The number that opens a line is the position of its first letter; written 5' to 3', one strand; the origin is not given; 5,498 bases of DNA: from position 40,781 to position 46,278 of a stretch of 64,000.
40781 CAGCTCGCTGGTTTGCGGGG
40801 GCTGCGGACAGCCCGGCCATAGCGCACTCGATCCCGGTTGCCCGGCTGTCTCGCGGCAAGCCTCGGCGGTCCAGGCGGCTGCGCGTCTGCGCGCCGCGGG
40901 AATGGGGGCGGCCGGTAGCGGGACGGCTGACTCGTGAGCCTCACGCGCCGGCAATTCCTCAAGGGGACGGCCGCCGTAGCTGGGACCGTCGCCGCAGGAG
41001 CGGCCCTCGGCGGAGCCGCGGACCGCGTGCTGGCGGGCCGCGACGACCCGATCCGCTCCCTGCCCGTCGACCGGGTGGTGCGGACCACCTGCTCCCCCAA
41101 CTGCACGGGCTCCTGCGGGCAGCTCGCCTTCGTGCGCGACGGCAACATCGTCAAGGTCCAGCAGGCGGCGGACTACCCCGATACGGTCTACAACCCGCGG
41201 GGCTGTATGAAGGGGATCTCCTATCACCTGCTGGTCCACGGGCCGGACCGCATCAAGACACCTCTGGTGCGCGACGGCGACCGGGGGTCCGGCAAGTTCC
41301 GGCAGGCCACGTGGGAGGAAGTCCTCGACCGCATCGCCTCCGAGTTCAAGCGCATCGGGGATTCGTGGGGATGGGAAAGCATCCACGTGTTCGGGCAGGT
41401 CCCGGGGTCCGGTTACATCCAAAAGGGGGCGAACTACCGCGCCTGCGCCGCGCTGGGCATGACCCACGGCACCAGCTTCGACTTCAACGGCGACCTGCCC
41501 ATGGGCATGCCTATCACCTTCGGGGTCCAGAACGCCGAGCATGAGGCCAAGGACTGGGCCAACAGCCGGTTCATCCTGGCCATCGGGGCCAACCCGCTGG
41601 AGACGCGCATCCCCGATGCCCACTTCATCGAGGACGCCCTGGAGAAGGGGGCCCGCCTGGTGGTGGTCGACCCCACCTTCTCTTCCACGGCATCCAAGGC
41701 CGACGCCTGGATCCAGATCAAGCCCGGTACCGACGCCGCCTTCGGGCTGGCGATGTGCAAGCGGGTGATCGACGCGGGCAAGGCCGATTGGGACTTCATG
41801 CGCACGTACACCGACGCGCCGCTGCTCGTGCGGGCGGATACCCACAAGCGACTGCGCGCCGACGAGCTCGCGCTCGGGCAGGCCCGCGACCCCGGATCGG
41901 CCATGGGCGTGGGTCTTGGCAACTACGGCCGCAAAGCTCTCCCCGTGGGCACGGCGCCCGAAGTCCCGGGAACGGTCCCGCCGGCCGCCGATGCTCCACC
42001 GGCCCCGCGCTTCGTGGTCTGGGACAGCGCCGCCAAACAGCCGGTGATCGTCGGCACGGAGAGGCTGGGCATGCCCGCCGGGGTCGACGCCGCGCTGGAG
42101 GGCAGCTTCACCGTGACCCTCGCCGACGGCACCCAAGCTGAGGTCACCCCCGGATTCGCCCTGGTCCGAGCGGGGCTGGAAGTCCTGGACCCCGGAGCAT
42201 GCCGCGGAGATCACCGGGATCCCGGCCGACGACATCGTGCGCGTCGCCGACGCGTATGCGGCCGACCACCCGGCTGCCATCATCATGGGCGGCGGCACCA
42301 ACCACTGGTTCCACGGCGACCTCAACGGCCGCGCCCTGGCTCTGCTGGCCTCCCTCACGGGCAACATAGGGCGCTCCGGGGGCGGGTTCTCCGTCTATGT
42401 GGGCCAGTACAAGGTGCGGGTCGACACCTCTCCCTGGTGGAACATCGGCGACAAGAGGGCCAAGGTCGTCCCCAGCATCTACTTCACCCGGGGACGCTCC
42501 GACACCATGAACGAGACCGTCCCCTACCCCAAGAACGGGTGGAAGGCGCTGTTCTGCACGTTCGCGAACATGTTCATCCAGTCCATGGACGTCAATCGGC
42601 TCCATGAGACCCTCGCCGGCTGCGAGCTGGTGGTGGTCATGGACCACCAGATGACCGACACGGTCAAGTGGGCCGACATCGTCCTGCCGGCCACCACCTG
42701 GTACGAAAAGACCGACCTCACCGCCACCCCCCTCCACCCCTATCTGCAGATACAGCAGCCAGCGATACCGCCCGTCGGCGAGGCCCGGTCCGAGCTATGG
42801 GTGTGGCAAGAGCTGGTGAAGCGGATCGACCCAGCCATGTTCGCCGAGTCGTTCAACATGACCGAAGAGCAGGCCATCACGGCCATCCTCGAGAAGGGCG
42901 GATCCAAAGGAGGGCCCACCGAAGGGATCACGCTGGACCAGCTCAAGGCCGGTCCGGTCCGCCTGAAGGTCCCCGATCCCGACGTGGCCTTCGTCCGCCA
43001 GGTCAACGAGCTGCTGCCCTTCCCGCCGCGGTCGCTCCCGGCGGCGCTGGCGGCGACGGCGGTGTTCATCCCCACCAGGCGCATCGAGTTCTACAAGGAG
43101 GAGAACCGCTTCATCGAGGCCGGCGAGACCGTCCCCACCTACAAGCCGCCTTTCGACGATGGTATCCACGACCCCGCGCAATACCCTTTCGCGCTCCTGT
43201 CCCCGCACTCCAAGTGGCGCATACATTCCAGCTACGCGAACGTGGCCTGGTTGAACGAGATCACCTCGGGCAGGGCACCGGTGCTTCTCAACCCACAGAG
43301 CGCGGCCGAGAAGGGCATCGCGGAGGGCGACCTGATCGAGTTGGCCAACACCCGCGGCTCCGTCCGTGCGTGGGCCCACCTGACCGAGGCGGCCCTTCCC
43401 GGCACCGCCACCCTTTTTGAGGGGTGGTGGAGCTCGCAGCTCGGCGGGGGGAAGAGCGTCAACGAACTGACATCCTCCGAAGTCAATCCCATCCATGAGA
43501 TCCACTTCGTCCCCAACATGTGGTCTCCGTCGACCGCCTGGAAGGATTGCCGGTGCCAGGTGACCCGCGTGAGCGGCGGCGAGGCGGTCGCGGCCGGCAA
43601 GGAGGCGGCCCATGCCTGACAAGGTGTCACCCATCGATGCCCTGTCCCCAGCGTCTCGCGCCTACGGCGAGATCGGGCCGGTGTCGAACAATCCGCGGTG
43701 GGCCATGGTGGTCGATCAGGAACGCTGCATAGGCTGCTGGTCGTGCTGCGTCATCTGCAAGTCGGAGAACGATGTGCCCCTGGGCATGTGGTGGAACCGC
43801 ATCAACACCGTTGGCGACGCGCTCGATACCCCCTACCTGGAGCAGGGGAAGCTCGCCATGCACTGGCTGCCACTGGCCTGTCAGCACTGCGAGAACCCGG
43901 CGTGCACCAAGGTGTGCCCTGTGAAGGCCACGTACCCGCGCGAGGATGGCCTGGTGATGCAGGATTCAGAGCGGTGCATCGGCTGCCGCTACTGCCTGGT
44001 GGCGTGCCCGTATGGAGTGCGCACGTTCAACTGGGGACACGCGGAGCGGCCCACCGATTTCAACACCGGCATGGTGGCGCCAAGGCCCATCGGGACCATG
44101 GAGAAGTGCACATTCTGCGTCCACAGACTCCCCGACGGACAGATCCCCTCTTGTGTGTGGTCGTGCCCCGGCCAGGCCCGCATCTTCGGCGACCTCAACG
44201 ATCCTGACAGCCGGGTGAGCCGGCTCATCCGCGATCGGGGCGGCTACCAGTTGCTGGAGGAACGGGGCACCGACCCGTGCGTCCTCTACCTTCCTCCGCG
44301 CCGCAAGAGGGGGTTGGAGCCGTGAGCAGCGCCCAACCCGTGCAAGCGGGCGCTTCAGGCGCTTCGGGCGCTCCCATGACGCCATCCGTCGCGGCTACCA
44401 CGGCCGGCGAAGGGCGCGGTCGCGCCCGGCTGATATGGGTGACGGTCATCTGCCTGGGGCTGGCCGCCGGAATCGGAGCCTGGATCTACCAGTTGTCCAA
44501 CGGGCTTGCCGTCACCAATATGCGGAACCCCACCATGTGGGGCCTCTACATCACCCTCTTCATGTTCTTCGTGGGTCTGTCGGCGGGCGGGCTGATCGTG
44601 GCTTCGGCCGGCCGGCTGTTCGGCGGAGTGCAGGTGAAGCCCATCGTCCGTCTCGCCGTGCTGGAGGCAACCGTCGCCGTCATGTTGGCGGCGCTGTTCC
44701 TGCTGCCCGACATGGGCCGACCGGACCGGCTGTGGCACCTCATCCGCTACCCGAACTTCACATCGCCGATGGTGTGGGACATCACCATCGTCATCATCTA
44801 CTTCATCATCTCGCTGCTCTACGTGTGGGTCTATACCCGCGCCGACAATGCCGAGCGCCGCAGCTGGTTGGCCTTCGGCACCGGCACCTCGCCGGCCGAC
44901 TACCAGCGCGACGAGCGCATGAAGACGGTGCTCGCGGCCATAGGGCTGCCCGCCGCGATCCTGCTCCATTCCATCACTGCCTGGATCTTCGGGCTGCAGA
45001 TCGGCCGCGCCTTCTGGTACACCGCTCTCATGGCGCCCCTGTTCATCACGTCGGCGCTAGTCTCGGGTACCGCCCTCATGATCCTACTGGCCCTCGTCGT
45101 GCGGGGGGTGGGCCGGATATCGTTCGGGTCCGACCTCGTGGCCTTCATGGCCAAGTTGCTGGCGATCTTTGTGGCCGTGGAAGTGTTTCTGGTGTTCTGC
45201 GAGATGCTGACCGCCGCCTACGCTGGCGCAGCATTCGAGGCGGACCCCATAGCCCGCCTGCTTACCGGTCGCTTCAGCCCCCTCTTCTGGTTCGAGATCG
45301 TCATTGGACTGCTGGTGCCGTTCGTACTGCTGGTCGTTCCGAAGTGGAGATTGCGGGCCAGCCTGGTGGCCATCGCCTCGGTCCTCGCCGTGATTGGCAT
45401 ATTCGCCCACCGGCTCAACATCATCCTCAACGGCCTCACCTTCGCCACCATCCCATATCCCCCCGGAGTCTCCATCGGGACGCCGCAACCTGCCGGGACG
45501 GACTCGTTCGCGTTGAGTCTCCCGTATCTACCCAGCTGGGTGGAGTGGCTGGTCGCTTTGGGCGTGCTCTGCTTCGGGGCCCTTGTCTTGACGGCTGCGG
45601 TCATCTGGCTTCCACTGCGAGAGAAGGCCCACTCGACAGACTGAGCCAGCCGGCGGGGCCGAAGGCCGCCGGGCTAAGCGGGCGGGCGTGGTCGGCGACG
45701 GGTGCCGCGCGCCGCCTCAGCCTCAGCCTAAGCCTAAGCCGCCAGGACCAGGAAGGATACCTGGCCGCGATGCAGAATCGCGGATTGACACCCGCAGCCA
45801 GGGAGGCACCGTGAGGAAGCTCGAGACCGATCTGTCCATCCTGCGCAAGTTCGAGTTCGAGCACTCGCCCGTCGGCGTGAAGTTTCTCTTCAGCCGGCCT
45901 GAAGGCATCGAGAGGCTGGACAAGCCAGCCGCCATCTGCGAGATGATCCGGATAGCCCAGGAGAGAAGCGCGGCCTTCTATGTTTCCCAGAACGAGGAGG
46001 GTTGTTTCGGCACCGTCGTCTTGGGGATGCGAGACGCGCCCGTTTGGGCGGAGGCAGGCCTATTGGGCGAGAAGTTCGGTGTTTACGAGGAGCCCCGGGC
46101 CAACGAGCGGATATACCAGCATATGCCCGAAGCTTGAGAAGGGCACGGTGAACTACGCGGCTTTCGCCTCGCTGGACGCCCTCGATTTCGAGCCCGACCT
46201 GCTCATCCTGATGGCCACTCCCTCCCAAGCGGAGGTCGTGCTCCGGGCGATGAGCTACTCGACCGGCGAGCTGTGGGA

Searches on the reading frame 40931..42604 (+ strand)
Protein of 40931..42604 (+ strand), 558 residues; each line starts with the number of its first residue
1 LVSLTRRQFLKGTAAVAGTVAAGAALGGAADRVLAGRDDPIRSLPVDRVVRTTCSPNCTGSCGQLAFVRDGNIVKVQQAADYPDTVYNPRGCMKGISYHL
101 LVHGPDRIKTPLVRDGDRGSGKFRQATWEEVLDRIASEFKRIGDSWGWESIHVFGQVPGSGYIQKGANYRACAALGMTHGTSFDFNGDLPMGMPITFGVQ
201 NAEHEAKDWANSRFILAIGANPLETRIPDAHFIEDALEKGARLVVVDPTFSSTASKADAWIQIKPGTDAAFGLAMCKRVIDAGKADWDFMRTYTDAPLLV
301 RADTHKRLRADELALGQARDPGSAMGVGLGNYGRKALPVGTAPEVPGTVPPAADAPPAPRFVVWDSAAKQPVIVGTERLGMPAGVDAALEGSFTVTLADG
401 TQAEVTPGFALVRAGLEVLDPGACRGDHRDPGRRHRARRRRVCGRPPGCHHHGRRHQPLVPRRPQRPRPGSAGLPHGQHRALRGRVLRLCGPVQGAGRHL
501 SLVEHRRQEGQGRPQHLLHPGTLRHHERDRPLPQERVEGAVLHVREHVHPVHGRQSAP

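Call 100: search_protein_families(library=pfam, proteins=[window:40931-42604:+], max_evalue=0.0001)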
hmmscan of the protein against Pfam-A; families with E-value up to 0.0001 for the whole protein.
window:40931-42604:+ (558 aa): 3 families
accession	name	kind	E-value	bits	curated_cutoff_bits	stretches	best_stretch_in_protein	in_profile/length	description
PF00384.28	Molybdopterin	-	2.1e-27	96.5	24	1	107-314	1-183/353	Molybdopterin oxidoreductase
PF04879.21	Molybdop_Fe4S4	-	1.7e-08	34.8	22.7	1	48-100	2-51/55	Molybdopterin oxidoreductase Fe4S4 domain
PF10518.14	TAT_signal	-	3.6e-05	23.9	22.7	1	4-23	2-21/21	TAT (twin-arginine translocation) pathway signal sequence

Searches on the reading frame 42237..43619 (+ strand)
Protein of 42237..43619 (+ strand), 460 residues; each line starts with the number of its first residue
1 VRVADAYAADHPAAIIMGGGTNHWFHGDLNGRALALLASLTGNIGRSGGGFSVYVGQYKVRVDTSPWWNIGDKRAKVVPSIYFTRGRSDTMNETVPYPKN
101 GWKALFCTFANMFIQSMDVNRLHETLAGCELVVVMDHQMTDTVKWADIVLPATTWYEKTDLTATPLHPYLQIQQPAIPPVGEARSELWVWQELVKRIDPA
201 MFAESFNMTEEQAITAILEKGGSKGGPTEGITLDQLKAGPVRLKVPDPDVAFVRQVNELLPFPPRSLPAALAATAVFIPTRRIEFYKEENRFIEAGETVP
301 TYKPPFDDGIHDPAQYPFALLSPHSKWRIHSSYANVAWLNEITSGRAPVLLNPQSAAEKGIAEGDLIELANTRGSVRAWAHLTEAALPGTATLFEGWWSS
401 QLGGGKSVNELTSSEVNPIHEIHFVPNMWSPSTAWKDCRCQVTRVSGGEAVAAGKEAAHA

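Call 100: search_protein_families(library=pfam, proteins=[window:42237-43619:+], max_evalue=0.0001)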
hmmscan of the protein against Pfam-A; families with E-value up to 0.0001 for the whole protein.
window:42237-43619:+ (460 aa): 2 families
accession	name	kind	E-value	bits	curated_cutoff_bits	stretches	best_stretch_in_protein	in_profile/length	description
PF00384.28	Molybdopterin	-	8.3e-27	94.6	24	1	9-196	180-353/353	Molybdopterin oxidoreductase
PF01568.27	Molydop_binding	-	5.6e-22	78.3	26.8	1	318-421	1-102/110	Molydopterin dinucleotide binding domain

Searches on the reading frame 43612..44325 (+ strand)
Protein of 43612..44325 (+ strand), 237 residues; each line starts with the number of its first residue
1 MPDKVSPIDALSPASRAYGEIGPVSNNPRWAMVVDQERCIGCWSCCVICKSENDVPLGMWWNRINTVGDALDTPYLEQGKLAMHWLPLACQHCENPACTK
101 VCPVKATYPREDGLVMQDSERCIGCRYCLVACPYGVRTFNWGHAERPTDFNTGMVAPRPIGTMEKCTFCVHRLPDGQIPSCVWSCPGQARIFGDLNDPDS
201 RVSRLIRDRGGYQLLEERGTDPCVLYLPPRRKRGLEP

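Call 100: search_protein_families(library=pfam, proteins=[window:43612-44325:+], max_evalue=0.0001)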
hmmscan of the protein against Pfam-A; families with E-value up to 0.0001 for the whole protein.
window:43612-44325:+ (237 aa): 8 families
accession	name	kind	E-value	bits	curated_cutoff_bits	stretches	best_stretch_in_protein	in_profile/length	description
PF13247.11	Fer4_11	-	6.9e-20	71.5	26.2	2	82-144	2-66/100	4Fe-4S dicluster domain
PF12838.12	Fer4_7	-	5.3e-11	43.2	27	1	121-187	1-50/52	4Fe-4S dicluster domain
PF13187.11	Fer4_9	-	3.2e-09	37.1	27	2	121-188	1-50/52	4Fe-4S dicluster domain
PF12837.12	Fer4_6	-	5.6e-09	36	25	1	118-136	5-23/24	4Fe-4S binding domain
PF12797.12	Fer4_2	-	7.4e-08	32.3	24.5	1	115-134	3-22/22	4Fe-4S binding domain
PF13237.11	Fer4_10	-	2.2e-07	31.1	25.5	1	89-133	8-53/53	4Fe-4S dicluster domain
PF00037.32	Fer4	-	6.7e-07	29.3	21.1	1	118-137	4-23/24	4Fe-4S binding domain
PF25160.1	LdpA_Fe-S-bd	-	5.9e-05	23.2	27.6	0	92-135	4-41/49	LdpA Fe-S cluster-binding domain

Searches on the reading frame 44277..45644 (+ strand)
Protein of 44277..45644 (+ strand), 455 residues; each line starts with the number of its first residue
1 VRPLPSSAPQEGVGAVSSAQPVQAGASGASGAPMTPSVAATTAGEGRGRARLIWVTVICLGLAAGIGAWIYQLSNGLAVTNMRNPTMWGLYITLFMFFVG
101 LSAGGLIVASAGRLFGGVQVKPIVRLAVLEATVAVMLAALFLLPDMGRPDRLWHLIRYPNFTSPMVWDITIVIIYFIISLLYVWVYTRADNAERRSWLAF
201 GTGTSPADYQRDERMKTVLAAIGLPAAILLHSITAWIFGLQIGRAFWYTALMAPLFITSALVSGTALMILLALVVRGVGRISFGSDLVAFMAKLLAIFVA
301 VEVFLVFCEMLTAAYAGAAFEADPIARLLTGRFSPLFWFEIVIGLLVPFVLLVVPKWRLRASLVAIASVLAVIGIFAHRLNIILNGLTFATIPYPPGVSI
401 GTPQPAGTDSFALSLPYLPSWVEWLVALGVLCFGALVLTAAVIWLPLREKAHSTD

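Call 100: search_protein_families(library=pfam, proteins=[window:44277-45644:+], max_evalue=0.0001)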
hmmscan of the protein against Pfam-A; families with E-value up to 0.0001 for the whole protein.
window:44277-45644:+ (455 aa): 1 family
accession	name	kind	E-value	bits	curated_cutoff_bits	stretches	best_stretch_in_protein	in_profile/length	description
PF03916.19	NrfD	-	2.4e-55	188.8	25.8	1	79-389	2-311/313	Polysulphide reductase, NrfD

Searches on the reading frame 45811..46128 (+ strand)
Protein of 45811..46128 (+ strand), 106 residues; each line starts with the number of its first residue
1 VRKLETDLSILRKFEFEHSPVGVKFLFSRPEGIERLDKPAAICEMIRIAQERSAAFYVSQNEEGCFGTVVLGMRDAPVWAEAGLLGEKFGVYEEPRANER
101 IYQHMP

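Call 100: search_protein_families(library=pfam, proteins=[window:45811-46128:+], max_evalue=0.0001)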
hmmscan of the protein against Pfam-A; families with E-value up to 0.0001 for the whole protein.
window:45811-46128:+ (106 aa): 1 family
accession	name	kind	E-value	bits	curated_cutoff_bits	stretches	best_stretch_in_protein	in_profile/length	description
PF02596.20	DUF169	-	2.1e-11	44.5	27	1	13-106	5-101/209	Uncharacterised ArCR, COG2043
